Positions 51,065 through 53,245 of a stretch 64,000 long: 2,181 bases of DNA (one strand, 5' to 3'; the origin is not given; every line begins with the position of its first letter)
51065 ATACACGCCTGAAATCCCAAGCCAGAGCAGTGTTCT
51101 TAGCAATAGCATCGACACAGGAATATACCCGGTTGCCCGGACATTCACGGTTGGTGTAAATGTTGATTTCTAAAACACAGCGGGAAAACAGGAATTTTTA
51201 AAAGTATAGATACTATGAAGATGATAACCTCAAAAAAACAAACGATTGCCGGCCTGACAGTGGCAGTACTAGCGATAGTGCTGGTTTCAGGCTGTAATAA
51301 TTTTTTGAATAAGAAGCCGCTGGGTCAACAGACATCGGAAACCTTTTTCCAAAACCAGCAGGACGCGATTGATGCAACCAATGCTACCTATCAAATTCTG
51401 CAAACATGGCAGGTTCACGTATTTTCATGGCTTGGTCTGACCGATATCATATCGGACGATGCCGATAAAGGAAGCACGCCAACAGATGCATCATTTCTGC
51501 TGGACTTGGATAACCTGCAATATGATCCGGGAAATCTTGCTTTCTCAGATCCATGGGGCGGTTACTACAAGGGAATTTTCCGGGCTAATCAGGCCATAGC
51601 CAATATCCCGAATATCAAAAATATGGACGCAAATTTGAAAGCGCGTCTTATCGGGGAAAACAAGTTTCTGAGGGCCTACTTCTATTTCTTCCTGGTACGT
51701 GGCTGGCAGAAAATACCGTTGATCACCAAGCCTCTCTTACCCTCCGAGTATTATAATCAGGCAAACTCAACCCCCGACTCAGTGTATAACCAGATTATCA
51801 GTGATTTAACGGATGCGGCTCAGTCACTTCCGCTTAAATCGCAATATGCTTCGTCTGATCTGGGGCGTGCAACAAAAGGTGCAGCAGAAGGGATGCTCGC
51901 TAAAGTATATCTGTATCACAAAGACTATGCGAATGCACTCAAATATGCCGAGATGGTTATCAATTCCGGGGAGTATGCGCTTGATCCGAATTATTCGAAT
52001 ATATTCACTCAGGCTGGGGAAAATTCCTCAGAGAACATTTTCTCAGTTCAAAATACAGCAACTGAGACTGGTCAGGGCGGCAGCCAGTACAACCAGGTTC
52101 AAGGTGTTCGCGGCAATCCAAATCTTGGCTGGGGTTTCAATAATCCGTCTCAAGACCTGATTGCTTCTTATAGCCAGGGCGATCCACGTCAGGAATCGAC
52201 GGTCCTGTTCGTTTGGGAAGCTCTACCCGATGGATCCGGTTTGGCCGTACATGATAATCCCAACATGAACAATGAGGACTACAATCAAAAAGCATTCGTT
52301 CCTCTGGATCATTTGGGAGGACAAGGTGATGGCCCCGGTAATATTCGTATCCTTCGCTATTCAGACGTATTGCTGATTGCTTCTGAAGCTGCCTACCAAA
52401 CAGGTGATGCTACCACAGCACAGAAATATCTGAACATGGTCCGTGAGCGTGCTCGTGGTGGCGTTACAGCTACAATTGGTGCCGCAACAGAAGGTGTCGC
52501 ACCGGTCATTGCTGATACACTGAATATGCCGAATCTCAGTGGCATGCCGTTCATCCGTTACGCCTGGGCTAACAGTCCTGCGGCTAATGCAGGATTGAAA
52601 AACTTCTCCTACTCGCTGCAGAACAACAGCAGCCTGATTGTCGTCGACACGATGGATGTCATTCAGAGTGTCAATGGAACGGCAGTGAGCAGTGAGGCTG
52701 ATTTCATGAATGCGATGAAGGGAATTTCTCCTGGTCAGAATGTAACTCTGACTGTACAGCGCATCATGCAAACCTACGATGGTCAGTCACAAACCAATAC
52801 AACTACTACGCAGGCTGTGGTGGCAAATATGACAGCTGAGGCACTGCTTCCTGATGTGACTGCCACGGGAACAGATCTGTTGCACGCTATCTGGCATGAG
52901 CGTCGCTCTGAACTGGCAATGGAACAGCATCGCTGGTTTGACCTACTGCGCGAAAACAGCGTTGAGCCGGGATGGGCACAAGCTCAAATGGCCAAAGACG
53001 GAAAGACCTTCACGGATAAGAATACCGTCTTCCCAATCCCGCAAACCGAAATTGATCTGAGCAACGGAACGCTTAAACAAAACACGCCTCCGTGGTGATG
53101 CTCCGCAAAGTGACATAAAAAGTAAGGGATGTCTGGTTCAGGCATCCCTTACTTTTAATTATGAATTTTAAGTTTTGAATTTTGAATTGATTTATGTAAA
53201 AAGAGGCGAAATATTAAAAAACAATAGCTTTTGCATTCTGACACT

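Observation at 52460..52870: PDZ-like domain inserted into a SusD-family lipoprotein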

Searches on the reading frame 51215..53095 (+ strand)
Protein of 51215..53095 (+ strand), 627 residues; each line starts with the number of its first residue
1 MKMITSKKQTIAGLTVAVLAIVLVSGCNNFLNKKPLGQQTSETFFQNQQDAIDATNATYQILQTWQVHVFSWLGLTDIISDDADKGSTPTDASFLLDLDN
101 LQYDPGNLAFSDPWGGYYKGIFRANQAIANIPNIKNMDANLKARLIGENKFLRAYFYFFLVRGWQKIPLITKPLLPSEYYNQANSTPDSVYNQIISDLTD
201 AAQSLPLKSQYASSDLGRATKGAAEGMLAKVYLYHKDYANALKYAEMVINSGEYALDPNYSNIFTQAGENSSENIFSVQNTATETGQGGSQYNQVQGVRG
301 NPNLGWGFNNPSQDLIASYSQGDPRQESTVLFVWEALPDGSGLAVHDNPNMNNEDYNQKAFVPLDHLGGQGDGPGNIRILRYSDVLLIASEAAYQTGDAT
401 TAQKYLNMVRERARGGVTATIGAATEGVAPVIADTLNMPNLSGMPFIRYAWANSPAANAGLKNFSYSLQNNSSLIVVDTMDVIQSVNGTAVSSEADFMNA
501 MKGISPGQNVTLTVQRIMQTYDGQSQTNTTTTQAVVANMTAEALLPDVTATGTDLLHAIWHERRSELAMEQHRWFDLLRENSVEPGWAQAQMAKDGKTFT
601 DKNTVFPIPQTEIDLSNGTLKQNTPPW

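Call 3: search_protein_families(library=pfam, proteins=[window:51215-53095:+], max_evalue=10)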
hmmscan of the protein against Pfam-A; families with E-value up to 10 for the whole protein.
window:51215-53095:+ (627 aa): 5 families
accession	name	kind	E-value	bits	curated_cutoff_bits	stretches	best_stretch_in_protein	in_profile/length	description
PF07980.17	SusD_RagB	-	4.2e-31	109.1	23.1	1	273-626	2-296/297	SusD family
PF14322.12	SusD-like_3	-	1.3e-24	88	27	1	30-233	2-191/191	Starch-binding associating with outer membrane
PF13180.12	PDZ_2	-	3.7e-07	30.8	27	1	453-526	22-74/80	PDZ domain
PF17820.7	PDZ_6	-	0.00052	20.1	27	1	481-516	20-54/54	PDZ domain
PF13174.12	TPR_6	-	0.024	15.7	26.3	1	384-412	1-29/33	Tetratricopeptide repeat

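Call 7: find_homologous_proteins(query=window:51215-53095:+, max_evalue=1e-10)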
Query window:51215-53095:+ (627 aa): 2551 proteins with E <= 1e-10 among 8000 candidates; the best 120 are listed.
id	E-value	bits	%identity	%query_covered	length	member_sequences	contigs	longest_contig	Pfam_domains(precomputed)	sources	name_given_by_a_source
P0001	0.0e+0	1374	96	100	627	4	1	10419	PF14322.13,PF13180.13,PF07980.18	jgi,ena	-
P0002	0.0e+0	1165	81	99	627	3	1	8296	PF14322.13,PF13180.13,PF07980.18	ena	-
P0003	0.0e+0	1136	79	100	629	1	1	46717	PF14322.13,PF17820.8,PF07980.18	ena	-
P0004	0.0e+0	1050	73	100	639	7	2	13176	PF14322.13,PF07980.18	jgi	-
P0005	4.9e-296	1001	71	100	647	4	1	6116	PF14322.13,PF07980.18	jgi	-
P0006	2.2e-293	993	71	99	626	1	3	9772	PF14322.13,PF07980.18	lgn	-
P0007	1.5e-292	990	71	100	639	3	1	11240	PF14322.13,PF13180.13,PF07980.18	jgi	-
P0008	6.5e-287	971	70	97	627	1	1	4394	PF14322.13,PF07980.18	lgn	-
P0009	1.4e-267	907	65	98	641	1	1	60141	PF14322.13,PF13180.13,PF07980.18,PF12771.14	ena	-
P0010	2.2e-266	903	66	98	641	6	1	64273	PF14322.13,PF07980.18,PF12771.14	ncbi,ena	-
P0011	4.2e-262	889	67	95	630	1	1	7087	PF14322.13,PF07980.18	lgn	-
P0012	6.5e-260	882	64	98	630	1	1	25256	PF14322.13,PF17820.8,PF13180.13,PF07980.18,PF12771.14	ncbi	-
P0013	2.3e-259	880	66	96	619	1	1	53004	PF14322.13,PF07980.18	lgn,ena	-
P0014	2.5e-228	778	59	99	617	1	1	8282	PF14322.13,PF17820.8,PF07980.18,PF12771.14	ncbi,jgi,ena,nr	ncbi:MAG TPA: RagB/SusD family nutrient uptake outer membrane protein [Balneolaceae bacterium]|nr:Ra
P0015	3.5e-227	774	59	99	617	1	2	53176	PF14322.13,PF17820.8,PF13180.13,PF07980.18,PF12771.14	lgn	-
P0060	3.8e-195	668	53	97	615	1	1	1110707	PF14322.13,PF07980.18,PF12771.14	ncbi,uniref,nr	ncbi:RagB/SusD family nutrient uptake outer membrane protein [Rhodohalobacter sp. SW132]|uniref:RagB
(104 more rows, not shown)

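Call 10: search_solved_structures(query=window:51215-53095:+, max_evalue=0.001, show_alignments=2)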
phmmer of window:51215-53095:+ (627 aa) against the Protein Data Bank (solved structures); distinct sequences matched with E-value up to 0.001: 29.
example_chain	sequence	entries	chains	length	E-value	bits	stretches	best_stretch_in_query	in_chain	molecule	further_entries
9sje_B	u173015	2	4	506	1.4e-54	189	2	16-414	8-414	SusD homolog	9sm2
9sjj_A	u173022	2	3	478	4.5e-50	174.1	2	49-414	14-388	SusD homolog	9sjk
6gcz_A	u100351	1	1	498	1e-36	130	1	27-417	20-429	Starch-binding associating with outer membrane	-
7kv2_AAA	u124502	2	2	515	2.5e-30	108.9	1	16-415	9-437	RagB/SusD family nutrient uptake outer membrane protein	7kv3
3otn_A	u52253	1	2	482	1.1e-28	103.5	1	34-417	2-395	SusD superfamily protein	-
3qnk_A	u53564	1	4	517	3.6e-28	101.8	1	110-324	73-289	Putative lipoprotein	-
3i4g_A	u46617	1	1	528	1e-25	93.7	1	31-323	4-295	SusD-like carbohydrate binding protein BF1063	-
5lx8_A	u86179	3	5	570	2e-22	82.8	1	16-322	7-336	SusD homolog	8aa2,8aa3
5t3r_A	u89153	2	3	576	2e-22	82.8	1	16-322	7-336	SusD homolog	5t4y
6z8i_A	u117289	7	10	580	2.1e-22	82.7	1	16-322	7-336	SusD homolog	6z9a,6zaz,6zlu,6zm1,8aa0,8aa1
7kv4_AAA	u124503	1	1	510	3.6e-22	81.9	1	51-427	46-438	SusD family protein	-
6zlt_A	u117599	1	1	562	7.1e-21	77.7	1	73-320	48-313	SusD homolog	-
7kv1_A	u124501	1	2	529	1.3e-16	63.6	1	12-414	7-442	SusD family protein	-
3ihv_A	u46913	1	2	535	1.9e-15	59.8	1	110-265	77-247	SusD homolog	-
3jq1_A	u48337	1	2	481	1.7e-14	56.6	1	112-414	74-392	SusD superfamily protein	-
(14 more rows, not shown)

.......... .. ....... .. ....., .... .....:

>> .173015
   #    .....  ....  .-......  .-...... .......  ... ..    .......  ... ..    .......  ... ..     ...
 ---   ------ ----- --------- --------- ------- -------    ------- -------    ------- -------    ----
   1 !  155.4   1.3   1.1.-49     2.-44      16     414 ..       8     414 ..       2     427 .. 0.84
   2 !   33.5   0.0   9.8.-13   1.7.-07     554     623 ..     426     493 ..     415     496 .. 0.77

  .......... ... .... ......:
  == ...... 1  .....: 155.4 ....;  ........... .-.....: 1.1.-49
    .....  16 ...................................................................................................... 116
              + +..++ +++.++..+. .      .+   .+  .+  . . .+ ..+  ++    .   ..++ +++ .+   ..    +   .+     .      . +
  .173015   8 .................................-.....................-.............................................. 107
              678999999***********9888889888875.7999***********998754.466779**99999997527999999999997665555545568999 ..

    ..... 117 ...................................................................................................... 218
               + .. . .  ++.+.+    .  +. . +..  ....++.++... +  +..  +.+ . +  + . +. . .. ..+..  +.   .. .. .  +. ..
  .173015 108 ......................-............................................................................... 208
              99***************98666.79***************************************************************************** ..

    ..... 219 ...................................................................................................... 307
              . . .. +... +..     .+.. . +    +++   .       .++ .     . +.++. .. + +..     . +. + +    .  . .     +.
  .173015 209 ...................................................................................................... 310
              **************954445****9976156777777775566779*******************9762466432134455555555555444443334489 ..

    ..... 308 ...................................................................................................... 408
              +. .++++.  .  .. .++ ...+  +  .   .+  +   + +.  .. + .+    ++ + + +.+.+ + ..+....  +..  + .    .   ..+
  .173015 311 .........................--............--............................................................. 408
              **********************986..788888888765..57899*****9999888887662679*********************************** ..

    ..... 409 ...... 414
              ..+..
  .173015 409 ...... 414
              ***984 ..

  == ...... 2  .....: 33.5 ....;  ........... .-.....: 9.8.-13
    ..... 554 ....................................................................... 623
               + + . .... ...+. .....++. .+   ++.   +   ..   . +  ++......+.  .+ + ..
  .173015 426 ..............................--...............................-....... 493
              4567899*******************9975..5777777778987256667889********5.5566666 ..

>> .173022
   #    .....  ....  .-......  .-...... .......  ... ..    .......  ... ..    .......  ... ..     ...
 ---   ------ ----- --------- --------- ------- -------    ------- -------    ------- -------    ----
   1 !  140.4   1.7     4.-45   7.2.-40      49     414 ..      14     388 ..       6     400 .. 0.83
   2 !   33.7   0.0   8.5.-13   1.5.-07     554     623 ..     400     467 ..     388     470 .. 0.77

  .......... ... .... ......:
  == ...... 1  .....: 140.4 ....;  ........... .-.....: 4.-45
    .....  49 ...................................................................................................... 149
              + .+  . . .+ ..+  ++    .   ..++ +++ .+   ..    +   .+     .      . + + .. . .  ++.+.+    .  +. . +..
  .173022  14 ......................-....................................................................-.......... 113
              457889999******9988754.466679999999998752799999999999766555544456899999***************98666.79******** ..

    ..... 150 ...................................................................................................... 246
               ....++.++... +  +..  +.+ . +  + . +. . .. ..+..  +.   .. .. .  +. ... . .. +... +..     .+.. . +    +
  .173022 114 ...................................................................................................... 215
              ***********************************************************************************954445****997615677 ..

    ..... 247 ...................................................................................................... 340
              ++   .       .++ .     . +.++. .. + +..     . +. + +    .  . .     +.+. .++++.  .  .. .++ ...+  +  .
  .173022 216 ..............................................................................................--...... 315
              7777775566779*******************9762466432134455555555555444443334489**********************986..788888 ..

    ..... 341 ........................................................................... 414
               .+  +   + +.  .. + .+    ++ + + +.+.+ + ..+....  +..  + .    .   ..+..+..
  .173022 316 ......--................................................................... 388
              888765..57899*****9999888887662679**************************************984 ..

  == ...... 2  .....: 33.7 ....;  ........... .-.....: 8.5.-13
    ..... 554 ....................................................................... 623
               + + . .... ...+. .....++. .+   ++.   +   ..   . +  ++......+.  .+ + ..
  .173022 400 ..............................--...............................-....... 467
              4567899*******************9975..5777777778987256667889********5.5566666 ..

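Call 22: predict_structure(alignment_id=A1)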
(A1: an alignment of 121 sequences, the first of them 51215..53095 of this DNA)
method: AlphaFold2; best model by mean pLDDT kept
length: 627 residues; sequences in the alignment: 121
mean_pLDDT: 91.6   pTM: 0.90
mean pLDDT of the five models: 91.6, 91.2, 90.2, 88.4, 87.6
residues with pLDDT >= 90: 489; 70-90: 100; 50-70: 19; < 50: 19
segments of 3 or more residues with pLDDT < 50: 1-5, 30-39
pLDDT, mean of each block of 10 residues (from residue 1): 47 77 61 45 83 94 89 96 89 94 95 96 97 96 98 98 97 88 96 99 98 89 99 98 99 96 89 93 60 89 90 94 95 91 90 86 82 89 98 99 99 96 96 96 97 97 96 94 98 96 98 98 95 98 98 98 96 96 97 96 96 94 87
secondary structure, 60 per line:
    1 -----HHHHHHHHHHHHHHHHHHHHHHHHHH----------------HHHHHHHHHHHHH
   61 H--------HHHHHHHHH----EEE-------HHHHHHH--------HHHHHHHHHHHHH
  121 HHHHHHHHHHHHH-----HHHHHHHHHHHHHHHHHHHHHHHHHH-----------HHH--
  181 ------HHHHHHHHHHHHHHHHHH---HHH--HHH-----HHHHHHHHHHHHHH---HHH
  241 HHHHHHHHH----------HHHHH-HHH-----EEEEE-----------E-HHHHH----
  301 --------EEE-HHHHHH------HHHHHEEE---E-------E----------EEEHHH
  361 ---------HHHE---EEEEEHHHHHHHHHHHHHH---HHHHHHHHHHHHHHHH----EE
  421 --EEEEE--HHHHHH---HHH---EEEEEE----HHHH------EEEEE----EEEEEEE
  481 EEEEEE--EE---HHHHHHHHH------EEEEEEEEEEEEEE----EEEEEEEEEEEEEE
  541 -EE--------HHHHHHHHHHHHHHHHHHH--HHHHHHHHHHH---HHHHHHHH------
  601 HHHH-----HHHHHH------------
elements in order: H6-31 H48-61 H70-78 E83-85 H93-99 H108-133 H139-164 H187-204 H221-234 H238-249 H260-264 E274-278 H292-296 E309-311 H313-318 H325-329 E330-332 E355-357 E377-381 H382-395 H399-414 E423-427 H430-435 E445-450 H455-458 E465-469 E474-486 H494-502 E509-522 E527-540 H552-570 H573-583 H587-594 H601-604 H610-615

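Call 26: fold_search(model_id=the predicted structure, library=pdb)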
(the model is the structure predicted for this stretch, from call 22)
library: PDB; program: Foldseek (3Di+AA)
matches with E <= 10: 650; with E <= 0.001: 89
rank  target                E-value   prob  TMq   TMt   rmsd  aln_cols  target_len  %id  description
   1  5t4y_A                5.5e-22  1.00  0.65  0.73   6.4       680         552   20  Crystal structure of BT1762-1763 (released 2016-12-14)
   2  8aa0_B                1.8e-21  1.00  0.67  0.75   4.8       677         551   21  Levan utilisation machinery (utilisome) with levan fructo-oligosaccharides DP 8-12 (released 2023-06-07)
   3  6gcz                  2.2e-21  1.00  0.60  0.80   5.6       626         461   22  Laminarin binding SusD-like protein (released 2018-10-17)
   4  6z8i_A                2.6e-21  1.00  0.65  0.74   6.4       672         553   21  Fructo-oligosaccharide transporter BT 1762-63 (released 2020-11-18)
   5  6zlu_A                3.7e-21  1.00  0.66  0.74   4.7       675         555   21  Closed-closed state of the Bt1762-Bt1763 levan transport system (released 2020-11-11)
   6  5lx8                  7.6e-21  1.00  0.62  0.72   6.7       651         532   20  Crystal structure of BT1762 (released 2016-12-14)
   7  5t3r_A                9.6e-21  1.00  0.65  0.73   6.5       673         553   20  Crystal structure of BT1762-1763 (released 2016-12-14)
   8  3qnk_B                1.0e-20  1.00  0.61  0.73   4.7       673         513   20  Crystal structure of a SusD-like protein (BF3747) from Bacteroides fragilis NCTC 9343 at 2.70 A resolution (released 2011-03-09)
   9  3qnk_C                1.9e-20  1.00  0.61  0.74   4.7       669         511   20  Crystal structure of a SusD-like protein (BF3747) from Bacteroides fragilis NCTC 9343 at 2.70 A resolution (released 2011-03-09)
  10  3qnk_A                2.4e-20  1.00  0.61  0.73   4.8       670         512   20  Crystal structure of a SusD-like protein (BF3747) from Bacteroides fragilis NCTC 9343 at 2.70 A resolution (released 2011-03-09)
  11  3qnk_D                4.1e-20  1.00  0.61  0.74   4.5       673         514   20  Crystal structure of a SusD-like protein (BF3747) from Bacteroides fragilis NCTC 9343 at 2.70 A resolution (released 2011-03-09)
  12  7kv3_AAA              4.7e-20  1.00  0.60  0.79   4.5       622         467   20  Surface glycan-binding protein A from Bacteroides thetaiotaomicron in complex with laminarihexaose (released 2021-02-17)
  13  7kv4                  6.2e-20  1.00  0.61  0.80   4.5       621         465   19  Surface glycan-binding protein A from Bacteroides fluxus (released 2021-02-17)
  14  7kv2                  1.8e-19  1.00  0.60  0.78   5.2       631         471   21  Surface glycan-binding protein A from Bacteroides thetaiotaomicron (released 2021-02-17)
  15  3i4g                  4.4e-19  1.00  0.60  0.73   4.9       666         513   18  CRYSTAL STRUCTURE OF A SUSD-LIKE CARBOHYDRATE BINDING PROTEIN (BF0978) FROM BACTEROIDES FRAGILIS NCTC 9343 AT 1.35 A RES (released 2009-07-21)
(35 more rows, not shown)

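Call 31: find_related_loci(query=A1, collection=genome_contigs, flank=10000)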
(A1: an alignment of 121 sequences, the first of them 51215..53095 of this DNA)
Query A1 (627 aa) in genome_contigs; peptide patterns used: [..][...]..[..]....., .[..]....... (x = any residue, [..] = any of these).
599 stretches matched a pattern (row limit reached: there are more); 586 encode a relative of the query (tblastn E <= 1e-3); the best 80 are kept; 80 distinct loci.
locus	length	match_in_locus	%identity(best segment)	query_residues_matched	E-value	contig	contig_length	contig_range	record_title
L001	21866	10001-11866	80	3-624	0e+0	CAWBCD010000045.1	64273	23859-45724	MAG: uncultured bacterium isolate MFD02923.bin.1.49 genome assembly, contig: contig_57389, whole genome shotgun sequence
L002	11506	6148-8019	72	1-624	0e+0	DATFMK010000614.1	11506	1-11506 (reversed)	MAG TPA_asm: Balneolales bacterium isolate SMAG_U9223 k141_46740, whole genome shotgun sequence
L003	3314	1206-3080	71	1-627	0e+0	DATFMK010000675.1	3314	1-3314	MAG TPA_asm: Balneolales bacterium isolate SMAG_U9223 k141_366030, whole genome shotgun sequence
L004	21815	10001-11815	56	5-623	0e+0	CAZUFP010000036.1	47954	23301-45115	MAG TPA_asm: uncultured Gemmatimonadaceae bacterium isolate binchicken_co150_211 genome assembly, contig: NODE_1492_leng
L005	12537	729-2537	55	16-623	0e+0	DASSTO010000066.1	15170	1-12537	MAG TPA_asm: Longimicrobiaceae bacterium isolate SMAG_U543 k141_1428792, whole genome shotgun sequence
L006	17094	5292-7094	51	11-627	0e+0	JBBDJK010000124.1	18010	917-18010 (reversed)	MAG: Balneolaceae bacterium isolate LejiaA_41_56 Lejia_A_4546_length_18010_cov_34, whole genome shotgun sequence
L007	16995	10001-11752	53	25-627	0e+0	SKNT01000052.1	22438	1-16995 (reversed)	MAG: Balneolales bacterium isolate CSSed162cmA_303 CSSed16-2cmA-4394, whole genome shotgun sequence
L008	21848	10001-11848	51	1-623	0e+0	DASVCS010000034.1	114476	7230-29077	MAG TPA_asm: Longimicrobiales bacterium isolate SMAG_U2013 k141_993740, whole genome shotgun sequence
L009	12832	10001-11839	49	1-623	0e+0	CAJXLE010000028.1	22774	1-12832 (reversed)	MAG TPA_asm: uncultured Bacteroidetes bacterium isolate SRR6193124_bin.34_MetaBAT_v2.12.1_MAG genome assembly, contig: N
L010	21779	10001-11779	51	17-627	0e+0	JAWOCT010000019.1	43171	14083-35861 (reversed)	MAG: Cyclonatronaceae bacterium isolate BLK5-1.bin.7 k191_2340339, whole genome shotgun sequence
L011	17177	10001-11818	52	1-627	0e+0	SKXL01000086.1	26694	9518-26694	MAG: Balneolales bacterium isolate CSSed162cmB_239 CSSed16-2cmB-3054, whole genome shotgun sequence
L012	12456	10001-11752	53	25-627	0e+0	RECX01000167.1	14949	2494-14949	MAG: Balneolaceae bacterium isolate DLM2.Bin66 NODE_5661_length_14949_cov_10.1496, whole genome shotgun sequence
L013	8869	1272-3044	50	18-623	0e+0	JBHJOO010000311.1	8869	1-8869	MAG: Balneolaceae bacterium isolate al_S5C196 S5Ck119_639178, whole genome shotgun sequence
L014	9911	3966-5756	51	27-623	0e+0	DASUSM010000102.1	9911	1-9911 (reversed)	MAG TPA_asm: Gemmatimonadaceae bacterium isolate SMAG_U1736 k141_42433, whole genome shotgun sequence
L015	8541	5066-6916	50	5-623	0e+0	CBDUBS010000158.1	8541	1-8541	MAG TPA_asm: uncultured bacterium isolate ERR2431955_concoct_33 genome assembly, contig: ERZ23878311.6125, whole genome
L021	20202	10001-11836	48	3-623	6e-176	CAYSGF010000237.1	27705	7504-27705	MAG TPA_asm: uncultured Gemmatimonadaceae bacterium isolate binchicken_co31_56 genome assembly, contig: k141_4386735, wh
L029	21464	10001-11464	58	12-627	2e-145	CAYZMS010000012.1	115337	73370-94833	MAG TPA_asm: uncultured Saprospiraceae bacterium isolate SRP141376_co5_21 genome assembly, contig: NODE_295_length_11533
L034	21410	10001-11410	60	23-623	2e-142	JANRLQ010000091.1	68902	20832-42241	MAG: Bacteroidia bacterium isolate bins.295 k141_353188, whole genome shotgun sequence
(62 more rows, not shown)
